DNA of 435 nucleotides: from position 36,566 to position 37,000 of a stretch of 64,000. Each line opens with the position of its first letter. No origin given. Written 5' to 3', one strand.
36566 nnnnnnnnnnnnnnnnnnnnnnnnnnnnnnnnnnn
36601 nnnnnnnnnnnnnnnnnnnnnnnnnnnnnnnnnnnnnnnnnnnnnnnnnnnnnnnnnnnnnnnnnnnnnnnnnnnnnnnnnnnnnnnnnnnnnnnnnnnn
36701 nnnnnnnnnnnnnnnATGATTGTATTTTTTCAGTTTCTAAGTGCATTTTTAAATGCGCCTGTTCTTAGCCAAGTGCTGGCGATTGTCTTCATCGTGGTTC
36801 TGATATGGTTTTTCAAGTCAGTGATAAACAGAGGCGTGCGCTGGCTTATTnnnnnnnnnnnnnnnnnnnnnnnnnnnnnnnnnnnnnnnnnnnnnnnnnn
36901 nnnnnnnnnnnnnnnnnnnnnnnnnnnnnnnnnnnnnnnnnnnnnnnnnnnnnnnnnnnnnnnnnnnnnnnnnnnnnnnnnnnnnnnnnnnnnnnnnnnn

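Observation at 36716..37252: Small hydrophobic peptide ORFs and a candidate lipoprotein in the low-coding region flanking the type I R-M cassette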

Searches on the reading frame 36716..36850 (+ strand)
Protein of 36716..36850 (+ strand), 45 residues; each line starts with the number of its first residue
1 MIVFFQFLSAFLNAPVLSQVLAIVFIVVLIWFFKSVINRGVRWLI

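Call 12: search_protein_families(library=pfam, proteins=[window:36716-36850:+], max_evalue=1)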
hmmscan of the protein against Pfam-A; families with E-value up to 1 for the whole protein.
seq(45 aa): 0 families
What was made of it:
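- On Known phage or plasmid exclusion lipoproteins (Cor, Llp, TraT, Bor/Iss, Rz1): No Pfam hit above noise (call 12).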

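Call 13: search_protein_families(library=phrogs, proteins=[window:36716-36850:+], max_evalue=1)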
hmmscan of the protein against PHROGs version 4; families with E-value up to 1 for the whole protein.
seq(45 aa): 1 family
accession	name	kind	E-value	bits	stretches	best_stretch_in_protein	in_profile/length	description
phrog_17047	-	unknown function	0.11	14.1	1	4-44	28-65/75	-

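Call 14: search_protein_families(library=ncbifam, proteins=[window:36716-36850:+], max_evalue=1)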
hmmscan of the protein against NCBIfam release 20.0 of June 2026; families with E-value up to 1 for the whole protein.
seq(45 aa): 1 family
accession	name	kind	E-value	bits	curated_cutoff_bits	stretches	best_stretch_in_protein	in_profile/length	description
TIGR00905.1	2A0302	subfamily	0.027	13.3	409.05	1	2-43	108-150/473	basic amino acid/polyamine antiporter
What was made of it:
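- On Type I toxin-antitoxin system: Pfam and NCBIfam scans at E up to 1 returned no toxin family for either peptide (calls 12, 14).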

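Call 19: search_dna_similar(query=window:36716-36850:+, collection=phages, mode=protein, max_evalue=10, max_rows=40)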
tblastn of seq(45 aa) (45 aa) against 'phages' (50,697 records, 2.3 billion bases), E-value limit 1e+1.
Records with a match: 13; places in all: 13; records where one place covers at least 80% of the query: 13.
Best place of each record, by identity: 60-80% 6; <60% 7.
By first word of the organism name: Escherichia 8; Enterobacteria 2; Salmonella 2; Punavirus 1.
By host as written in the record: Escherichia coli 6; - 5; Salmonella enterica subsp. enterica serovar Indiana J46 2.
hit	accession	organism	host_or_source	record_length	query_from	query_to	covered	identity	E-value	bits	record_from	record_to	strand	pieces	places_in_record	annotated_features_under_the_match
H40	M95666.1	Escherichia phage P1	Escherichia coli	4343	1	45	100%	60.0%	2e-3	38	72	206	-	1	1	none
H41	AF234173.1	Escherichia phage P1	-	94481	1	45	100%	60.0%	2e-3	38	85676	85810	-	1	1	99 pct identical (1 gap) to fragment of P1 sequence deposited as ... | upfM: UpfM | promoter | minus_10_signal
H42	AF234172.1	Escherichia phage P1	-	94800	1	45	100%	60.0%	2e-3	38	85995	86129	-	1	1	99 pct identical (1 gap) to fragment of P1 sequence deposited as ... | upfM: UpfM | promoter | minus_10_signal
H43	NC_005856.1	Escherichia phage P1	Escherichia coli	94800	1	45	100%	60.0%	2e-3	38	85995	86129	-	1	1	99 pct identical (1 gap) to fragment of P1 sequence deposited as ... | upfM: UpfM | promoter | minus_10_signal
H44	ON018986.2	Escherichia phage JL22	Escherichia coli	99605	1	45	100%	60.0%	2e-3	38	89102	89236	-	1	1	hypothetical protein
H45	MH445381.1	Escherichia phage P1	Escherichia coli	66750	1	45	100%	57.8%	2e+0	30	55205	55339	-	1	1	none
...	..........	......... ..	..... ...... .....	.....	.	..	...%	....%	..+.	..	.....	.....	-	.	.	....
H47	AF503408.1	Enterobacteria phage P7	-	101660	1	45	100%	57.8%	2e+0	30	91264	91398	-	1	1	upf91.3: Upf91.3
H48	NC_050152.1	Enterobacteria phage P7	-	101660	1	45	100%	57.8%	2e+0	30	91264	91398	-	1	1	upf91.3: Upf91.3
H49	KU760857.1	Salmonella phage SJ46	Salmonella enterica subsp. enterica ...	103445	1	45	100%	57.8%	2e+0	30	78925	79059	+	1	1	hypothetical protein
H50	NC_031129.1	Salmonella phage SJ46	Salmonella enterica subsp. enterica ...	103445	1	45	100%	57.8%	2e+0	30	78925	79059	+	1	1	hypothetical protein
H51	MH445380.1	Escherichia phage P1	Escherichia coli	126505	1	45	100%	57.8%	2e+0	30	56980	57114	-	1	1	none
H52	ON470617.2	Escherichia phage vB_EcoM-813R1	Escherichia coli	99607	3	45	96%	60.5%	2e-2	36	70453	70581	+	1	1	none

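Call 20: search_dna_similar(query=window:36716-36850:+, collection=plasmids, mode=protein, max_evalue=1, max_rows=60, rows=spread)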
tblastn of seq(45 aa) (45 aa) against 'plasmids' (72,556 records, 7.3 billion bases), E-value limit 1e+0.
Records with a match: 158; places in all: 160; records where one place covers at least 80% of the query: 137.
Best place of each record, by identity: >=99% 17; 95-99% 13; 60-80% 107; <60% 21.
By first word of the organism name: Escherichia 119; Salmonella 17; Enterobacter 10; Klebsiella 7; Citrobacter 4; Shigella 1.
By predicted mobility (MOB-suite, as given by PLSDB): non-mobilizable 125; mobilizable 25; conjugative 8.
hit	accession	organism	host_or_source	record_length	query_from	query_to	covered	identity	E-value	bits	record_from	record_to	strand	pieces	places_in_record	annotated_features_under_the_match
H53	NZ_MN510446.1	Escherichia coli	-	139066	1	45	100%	100.0%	5e-19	84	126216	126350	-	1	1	none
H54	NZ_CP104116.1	Escherichia coli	Bos taurus,rectoanal junction ...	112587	1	45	100%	100.0%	5e-19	84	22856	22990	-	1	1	none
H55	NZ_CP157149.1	Escherichia coli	culture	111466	1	45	100%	100.0%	5e-19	84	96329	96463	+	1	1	none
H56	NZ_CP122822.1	Escherichia coli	Sus scrofa,feces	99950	1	45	100%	100.0%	5e-19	84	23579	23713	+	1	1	none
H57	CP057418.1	Escherichia coli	culture,Pooled pig faecal samples ...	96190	1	45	100%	100.0%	5e-19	84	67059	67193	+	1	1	none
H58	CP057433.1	Escherichia coli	culture,Pooled pig faecal samples ...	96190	1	45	100%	100.0%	5e-19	84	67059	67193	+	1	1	none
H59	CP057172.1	Escherichia coli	culture,Pooled pig faecal samples ...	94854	1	45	100%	100.0%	5e-19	84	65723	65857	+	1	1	none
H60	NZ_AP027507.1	Escherichia coli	-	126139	1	45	100%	97.8%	3e-18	82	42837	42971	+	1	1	none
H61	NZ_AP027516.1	Escherichia coli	Homo sapiens,whole organism,feces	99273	1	45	100%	97.8%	3e-18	82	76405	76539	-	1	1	none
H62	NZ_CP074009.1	Escherichia coli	Pig,pure culture,Rectal Swab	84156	1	45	100%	97.8%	3e-18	82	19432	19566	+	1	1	none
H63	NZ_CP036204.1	Escherichia coli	Homo sapiens,feces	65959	1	45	100%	97.8%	3e-18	82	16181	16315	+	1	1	none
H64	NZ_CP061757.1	Escherichia coli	Bos taurus,Isolate,beef trimmings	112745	1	45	100%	95.6%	3e-18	82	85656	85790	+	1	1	none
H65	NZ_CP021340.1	Escherichia coli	fecal sample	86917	1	45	100%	60.0%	7e-3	38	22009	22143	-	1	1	hypothetical protein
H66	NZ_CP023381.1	Escherichia coli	canine,whole organism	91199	1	45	100%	60.0%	7e-3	38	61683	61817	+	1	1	hypothetical protein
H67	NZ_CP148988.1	Escherichia coli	chicken,tissue sample,liver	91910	1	45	100%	60.0%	7e-3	38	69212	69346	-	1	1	hypothetical protein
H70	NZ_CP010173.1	Escherichia coli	-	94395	1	45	100%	60.0%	7e-3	38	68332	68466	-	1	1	hypothetical protein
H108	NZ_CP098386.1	Klebsiella pneumoniae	Homo sapiens,sputum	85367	7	34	62%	57.1%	1e-1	35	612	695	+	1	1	none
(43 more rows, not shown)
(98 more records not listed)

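Call 21: get_annotated_region(hit=H70, flank=1500)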
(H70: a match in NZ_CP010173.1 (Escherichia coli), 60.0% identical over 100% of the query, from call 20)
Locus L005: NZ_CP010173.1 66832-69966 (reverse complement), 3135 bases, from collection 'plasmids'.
description: Escherichia coli strain H8 plasmid A, complete sequence
organism: Escherichia coli (NCBI taxid 562)
taxonomy: Bacteria; Pseudomonadota; Gammaproteobacteria; Enterobacterales; Enterobacteriaceae; Escherichia; Escherichia coli
host: -; source: -; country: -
typing (MOB-suite, as given by PLSDB): non-mobilizable; replicon IncY
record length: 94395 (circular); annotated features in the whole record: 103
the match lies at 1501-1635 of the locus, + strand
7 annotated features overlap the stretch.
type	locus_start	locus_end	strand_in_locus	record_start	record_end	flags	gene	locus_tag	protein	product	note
CDS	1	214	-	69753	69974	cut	-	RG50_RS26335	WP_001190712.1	type II toxin-antitoxin system Phd/YefM family antitoxin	-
CDS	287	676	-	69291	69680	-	-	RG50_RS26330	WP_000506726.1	S24 family peptidase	-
CDS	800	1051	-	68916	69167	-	-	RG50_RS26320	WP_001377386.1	DNA polymerase III subunit theta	-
CDS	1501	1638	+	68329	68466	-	-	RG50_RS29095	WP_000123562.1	hypothetical protein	-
CDS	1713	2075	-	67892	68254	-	-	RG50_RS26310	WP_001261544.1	hypothetical protein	-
CDS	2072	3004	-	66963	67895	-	-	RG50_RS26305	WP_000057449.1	hypothetical protein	-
CDS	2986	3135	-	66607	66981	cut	-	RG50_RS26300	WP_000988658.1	hypothetical protein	-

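Call 22: get_annotated_region(hit=H108, flank=2500)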
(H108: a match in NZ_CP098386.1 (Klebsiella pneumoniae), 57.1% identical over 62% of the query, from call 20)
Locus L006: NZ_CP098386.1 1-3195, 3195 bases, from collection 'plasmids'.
description: Klebsiella pneumoniae strain KP17ND20 plasmid pKP17ND20-1, complete sequence
organism: Klebsiella pneumoniae (NCBI taxid 573)
taxonomy: Bacteria; Pseudomonadota; Gammaproteobacteria; Enterobacterales; Enterobacteriaceae; Klebsiella; Klebsiella pneumoniae
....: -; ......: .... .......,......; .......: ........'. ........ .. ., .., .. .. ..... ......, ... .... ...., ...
typing (MOB-suite, as given by PLSDB): mobilizable; replicon IncFII,rep_cluster_2183; relaxase MOBF
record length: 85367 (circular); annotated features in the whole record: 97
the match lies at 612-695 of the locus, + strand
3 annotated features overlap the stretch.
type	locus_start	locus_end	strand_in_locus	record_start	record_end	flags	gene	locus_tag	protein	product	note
CDS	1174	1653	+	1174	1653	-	-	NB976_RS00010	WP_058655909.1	hypothetical protein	-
CDS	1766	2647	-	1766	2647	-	-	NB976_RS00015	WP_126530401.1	hypothetical protein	-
CDS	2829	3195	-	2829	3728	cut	-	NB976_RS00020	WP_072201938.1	FRG domain-containing protein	-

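Call 23: get_annotated_region(hit=H49, flank=2500)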
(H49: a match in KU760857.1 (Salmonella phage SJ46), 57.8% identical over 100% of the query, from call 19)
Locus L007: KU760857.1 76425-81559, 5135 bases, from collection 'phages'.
description: Salmonella phage SJ46, complete genome.
organism: Salmonella phage SJ46 (NCBI taxid 1815968)
taxonomy: Viruses; Duplodnaviria; Heunggongvirae; Uroviricota; Caudoviricetes; Punavirus; Punavirus SJ46
host: Salmonella enterica subsp. enterica serovar Indiana J46; source: -; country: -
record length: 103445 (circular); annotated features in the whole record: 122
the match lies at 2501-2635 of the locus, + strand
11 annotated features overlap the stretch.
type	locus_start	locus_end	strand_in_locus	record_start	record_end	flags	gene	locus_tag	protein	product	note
CDS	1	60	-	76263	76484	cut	phd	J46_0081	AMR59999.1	prevention of host death by Doc toxicity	Phd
CDS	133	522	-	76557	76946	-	humD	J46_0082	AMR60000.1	putative DNA repair protein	HumD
CDS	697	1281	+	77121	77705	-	-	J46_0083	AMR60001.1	hypothetical protein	-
CDS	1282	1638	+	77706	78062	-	-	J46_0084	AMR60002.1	hypothetical protein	-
CDS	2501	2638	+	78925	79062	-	-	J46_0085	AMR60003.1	hypothetical protein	-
CDS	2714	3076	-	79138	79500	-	-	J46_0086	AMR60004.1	hypothetical protein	-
CDS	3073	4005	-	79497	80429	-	-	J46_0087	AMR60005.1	hypothetical protein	-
CDS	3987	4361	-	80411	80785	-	-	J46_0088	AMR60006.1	hypothetical protein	-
CDS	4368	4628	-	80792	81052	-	-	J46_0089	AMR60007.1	hypothetical protein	-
CDS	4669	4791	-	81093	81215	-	-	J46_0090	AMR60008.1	hypothetical protein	-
CDS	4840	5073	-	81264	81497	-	-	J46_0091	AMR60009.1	hypothetical protein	-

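Call 27: find_homologous_proteins(query=window:36716-36850:+, max_evalue=1)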
Query seq(45 aa) (45 aa): 4 proteins with E <= 1 among 4 candidates.
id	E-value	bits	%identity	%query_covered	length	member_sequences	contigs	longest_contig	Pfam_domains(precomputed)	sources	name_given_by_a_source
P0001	1.2e-17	79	98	100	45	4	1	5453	-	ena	-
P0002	2.6e-13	66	78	100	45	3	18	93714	-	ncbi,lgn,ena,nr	ncbi:hypothetical protein ODQ70_20635 [Escherichia coli]|nr:hypothetical protein [Escherichia coli] 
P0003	4.5e-11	59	95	82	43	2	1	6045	-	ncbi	-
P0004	1.1e-10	58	97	76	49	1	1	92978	-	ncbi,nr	ncbi:hypothetical protein [Escherichia coli]|nr:hypothetical protein [Escherichia coli]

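Call 46: find_encoding_contigs(protein=P0002, flank=4000, max_places=4)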
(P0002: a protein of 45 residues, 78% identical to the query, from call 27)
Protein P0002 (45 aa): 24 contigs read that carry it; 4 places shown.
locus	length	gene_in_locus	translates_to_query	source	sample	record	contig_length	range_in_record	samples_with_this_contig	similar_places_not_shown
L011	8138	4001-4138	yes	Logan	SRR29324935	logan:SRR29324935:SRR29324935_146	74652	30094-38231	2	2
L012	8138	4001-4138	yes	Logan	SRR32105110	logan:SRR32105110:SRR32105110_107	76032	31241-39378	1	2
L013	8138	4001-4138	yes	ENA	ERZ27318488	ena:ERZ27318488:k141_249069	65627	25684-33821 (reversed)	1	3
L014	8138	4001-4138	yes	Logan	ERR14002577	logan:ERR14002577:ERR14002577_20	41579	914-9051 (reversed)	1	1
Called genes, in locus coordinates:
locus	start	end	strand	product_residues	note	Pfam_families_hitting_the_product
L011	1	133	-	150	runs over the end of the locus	PF25716:BPP1_LPA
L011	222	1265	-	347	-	PF06147:DUF968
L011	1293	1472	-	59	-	-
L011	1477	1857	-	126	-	PF02661:Fic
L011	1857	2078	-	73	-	PF02604:PhdYeFM_antitox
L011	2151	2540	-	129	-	PF00717:Peptidase_S24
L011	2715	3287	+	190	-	-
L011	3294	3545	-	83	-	PF06440:DNA_pol3_theta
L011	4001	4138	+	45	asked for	-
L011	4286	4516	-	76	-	-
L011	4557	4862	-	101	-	-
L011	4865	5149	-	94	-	-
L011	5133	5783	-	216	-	-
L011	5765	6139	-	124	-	-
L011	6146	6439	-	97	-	-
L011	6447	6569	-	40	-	-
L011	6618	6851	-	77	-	-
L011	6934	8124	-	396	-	PF04448:DUF551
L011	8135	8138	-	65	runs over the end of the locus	-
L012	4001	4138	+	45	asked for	-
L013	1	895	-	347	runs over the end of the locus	PF06147:DUF968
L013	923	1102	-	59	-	-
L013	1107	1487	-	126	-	PF02661:Fic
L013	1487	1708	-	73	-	PF02604:PhdYeFM_antitox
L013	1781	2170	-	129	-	PF00717:Peptidase_S24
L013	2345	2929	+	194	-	-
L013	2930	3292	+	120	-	-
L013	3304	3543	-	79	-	PF06440:DNA_pol3_theta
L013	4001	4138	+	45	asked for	-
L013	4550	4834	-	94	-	-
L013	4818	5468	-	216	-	-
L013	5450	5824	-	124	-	-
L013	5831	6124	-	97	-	-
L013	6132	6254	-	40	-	-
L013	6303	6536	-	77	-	-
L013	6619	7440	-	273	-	PF04448:DUF551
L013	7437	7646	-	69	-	-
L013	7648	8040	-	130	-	-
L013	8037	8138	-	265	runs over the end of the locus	PF13935:Ead_Ea22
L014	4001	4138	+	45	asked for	-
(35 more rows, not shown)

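Call 76: search_protein_representatives(alignment_id=A3)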
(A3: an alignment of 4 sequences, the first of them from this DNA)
Query: 4 sequences, 45 profile positions. Proteins with E-value up to 0.001 (for the whole library): 6; up to 1e-10: 4; up to 1e-30: 0. The best 6 are listed.
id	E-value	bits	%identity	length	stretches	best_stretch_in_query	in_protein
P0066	1.1e-18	83.1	-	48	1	1-37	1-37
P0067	1.0e-14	70.4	-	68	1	1-32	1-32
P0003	1.7e-14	69.7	-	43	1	1-36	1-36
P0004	1.8e-14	69.6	-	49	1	1-34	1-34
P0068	1.1e-08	51.0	-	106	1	1-35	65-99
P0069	1.0e-04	38.3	-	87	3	31-44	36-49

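Call 78: search_protein_families(library=padloc, proteins=[window:36716-36850:+], max_evalue=1)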
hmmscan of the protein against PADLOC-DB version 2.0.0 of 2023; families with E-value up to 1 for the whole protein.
seq(45 aa): 1 family
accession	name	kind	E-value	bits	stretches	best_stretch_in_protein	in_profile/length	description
PDLC01941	CARF8--CARF_TM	-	0.11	10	1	3-39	25-60/248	-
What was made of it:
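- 36716..36853 (+): ORF45: a 45-aa single-pass membrane peptide gene of the P1-family backbone, at the left anchor of the variable cargo region. No Pfam, NCBIfam or PADLOC family matches (calls 12, 14, 78).
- No hit to Pfam toxin families, PADLOC or NCBIfam (calls 12, 14, 78).
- Tried and rejected: Family libraries: Pfam, NCBIfam, PHROGs and PADLOC gave nothing for the two peptides (calls 12-14, 78).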

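Call 99: list_cluster_members(proteins=[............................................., window:36716-36850:+, window:43474-43557:-, window:43474-43605:-, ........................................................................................, window:37040-37252:-])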
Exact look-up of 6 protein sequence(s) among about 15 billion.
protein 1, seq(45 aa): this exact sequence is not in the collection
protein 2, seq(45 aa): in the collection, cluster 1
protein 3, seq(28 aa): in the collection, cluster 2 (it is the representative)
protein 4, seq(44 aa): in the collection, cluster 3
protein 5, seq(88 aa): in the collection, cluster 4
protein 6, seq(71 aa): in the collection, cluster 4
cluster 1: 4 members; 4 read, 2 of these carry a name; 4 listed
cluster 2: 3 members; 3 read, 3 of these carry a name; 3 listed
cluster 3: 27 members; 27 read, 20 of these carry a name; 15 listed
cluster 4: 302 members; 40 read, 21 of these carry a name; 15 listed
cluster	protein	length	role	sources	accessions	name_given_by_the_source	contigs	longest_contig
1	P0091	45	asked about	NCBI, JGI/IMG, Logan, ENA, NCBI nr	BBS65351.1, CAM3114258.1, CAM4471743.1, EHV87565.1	hypothetical protein BvCmsSINP017_03211 [Escherichia coli] | hypothetical protein | hypothetical protein ECDEC7C_1839 [Escherichia coli DEC7C]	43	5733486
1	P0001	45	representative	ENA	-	-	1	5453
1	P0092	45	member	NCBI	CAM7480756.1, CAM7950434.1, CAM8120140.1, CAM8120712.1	hypothetical protein ESCOMM011M_18855 [Escherichia coli]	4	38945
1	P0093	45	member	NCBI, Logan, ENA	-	-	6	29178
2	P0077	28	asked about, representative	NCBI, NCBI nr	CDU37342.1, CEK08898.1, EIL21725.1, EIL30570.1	hypothetical protein ECO9545_16321 [Escherichia coli O111:H11 str. CVM9545] | hypothetical protein ECO9570_17962 [Escherichia coli O111:H8 str. CVM9570]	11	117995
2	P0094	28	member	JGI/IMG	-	hypothetical protein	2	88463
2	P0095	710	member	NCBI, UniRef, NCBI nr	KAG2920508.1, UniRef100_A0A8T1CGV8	hypothetical protein PC115_g9787 [Phytophthora cactorum] | SMP-LTD domain-containing protein n=1 Tax=Phytophthora cactorum TaxID=29920 ...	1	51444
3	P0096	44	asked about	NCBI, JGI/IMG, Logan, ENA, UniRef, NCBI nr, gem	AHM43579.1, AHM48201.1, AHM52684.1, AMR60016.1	MAG: hypothetical protein [Bacteriophage sp.] | hypothetical protein | Membrane protein n=4 Tax=root TaxID=1 RepID=A0A1B0VBV0_9CAUD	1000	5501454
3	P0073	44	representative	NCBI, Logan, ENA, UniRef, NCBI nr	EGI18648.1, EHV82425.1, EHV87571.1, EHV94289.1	hypothetical protein [Escherichia coli] | Uncharacterized protein n=1 Tax=Escherichia coli TaxID=562 RepID=A0A6G5ZYX8_ECOLX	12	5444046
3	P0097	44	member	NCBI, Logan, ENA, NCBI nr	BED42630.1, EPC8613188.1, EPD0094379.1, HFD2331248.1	TPA: hypothetical protein ACM38J_004557 [Escherichia coli] | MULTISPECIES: hypothetical protein [Escherichia]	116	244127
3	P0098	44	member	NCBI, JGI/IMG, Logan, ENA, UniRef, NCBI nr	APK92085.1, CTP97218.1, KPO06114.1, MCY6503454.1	membrane protein (plasmid) [Escherichia coli] | hypothetical protein | Membrane protein n=1 Tax=Escherichia coli TaxID=562 RepID=A0A0P7LJD7_ECOLX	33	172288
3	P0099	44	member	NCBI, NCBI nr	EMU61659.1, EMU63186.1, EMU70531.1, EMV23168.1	putative membrane protein [Escherichia coli C-34666] | putative membrane protein [Escherichia coli MP021552.12]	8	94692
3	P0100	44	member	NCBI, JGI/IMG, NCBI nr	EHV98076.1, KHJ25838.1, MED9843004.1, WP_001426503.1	putative membrane protein [Escherichia coli DEC8A] | hypothetical protein | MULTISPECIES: hypothetical protein [Enterobacteriaceae]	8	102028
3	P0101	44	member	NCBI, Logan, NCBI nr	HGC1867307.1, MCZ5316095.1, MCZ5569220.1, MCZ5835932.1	hypothetical protein O5542_25905 [Escherichia coli] | hypothetical protein [Escherichia coli]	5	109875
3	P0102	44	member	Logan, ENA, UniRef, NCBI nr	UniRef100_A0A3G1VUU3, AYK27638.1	Uncharacterized protein n=1 Tax=Klebsiella pneumoniae TaxID=573 RepID=A0A3G1VUU3_KLEPN | hypothetical protein [Klebsiella pneumoniae]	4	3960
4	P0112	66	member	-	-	hypothetical protein H4F31_23225 [Escherichia coli] | hypothetical protein [Salmonella enterica]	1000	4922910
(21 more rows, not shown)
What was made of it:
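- The exact 71-aa product is annotated in six public contigs, and a sister variant in 185 (call 99).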
